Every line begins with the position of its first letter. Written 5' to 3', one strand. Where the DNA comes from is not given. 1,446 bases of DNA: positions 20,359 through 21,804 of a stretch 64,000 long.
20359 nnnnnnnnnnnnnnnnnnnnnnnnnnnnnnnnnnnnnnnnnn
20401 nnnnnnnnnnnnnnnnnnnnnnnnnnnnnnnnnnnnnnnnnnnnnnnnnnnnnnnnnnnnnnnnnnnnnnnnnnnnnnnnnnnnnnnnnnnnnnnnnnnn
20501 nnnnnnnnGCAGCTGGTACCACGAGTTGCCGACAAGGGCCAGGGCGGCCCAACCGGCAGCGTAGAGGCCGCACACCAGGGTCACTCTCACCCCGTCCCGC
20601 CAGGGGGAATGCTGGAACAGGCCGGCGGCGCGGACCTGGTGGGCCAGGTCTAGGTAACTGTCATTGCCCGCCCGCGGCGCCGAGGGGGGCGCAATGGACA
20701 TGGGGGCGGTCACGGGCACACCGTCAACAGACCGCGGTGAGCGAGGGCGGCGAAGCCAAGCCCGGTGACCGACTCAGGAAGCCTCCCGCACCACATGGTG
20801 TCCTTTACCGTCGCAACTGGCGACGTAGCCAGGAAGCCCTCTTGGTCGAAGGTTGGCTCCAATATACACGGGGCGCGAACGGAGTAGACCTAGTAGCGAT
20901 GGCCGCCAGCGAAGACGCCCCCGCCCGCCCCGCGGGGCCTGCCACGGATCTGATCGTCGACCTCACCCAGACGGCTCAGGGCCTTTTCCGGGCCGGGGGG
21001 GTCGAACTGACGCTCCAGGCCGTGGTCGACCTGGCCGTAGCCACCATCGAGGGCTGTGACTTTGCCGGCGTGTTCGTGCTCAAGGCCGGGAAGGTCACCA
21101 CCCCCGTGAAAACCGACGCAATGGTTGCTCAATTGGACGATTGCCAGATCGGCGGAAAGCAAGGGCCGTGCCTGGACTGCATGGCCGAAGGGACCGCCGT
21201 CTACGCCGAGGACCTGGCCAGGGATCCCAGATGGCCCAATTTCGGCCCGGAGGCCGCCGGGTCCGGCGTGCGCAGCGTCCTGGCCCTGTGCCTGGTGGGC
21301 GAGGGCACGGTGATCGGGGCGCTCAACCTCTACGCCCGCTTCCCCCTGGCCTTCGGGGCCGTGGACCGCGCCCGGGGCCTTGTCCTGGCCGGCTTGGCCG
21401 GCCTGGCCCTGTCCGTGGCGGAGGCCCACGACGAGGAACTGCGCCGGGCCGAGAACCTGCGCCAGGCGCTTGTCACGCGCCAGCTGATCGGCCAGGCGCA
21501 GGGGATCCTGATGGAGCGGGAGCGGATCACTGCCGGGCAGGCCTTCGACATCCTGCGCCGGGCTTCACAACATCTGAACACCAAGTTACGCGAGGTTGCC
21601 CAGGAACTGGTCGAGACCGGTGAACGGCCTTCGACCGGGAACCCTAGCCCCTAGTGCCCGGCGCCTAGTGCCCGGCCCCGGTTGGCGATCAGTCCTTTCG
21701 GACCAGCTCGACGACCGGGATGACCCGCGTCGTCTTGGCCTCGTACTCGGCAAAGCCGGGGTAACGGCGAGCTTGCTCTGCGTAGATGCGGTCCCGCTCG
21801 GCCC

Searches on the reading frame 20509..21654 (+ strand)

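Call 24: search_protein_families(library=pfam, proteins=[window:20509-21654:+])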
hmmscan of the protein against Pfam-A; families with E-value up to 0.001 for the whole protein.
window:20509-21654:+ (381 aa): 3 families
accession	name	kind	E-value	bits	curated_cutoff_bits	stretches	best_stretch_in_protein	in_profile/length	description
PF03861.19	ANTAR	-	9e-20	70.6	27.3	1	315-368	1-54/54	ANTAR domain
PF13185.12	GAF_2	-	6.8e-12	46.2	28.6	1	168-301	7-135/136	GAF domain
PF01590.32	GAF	-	4.4e-06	27.7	22.4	1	168-300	5-132/133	GAF domain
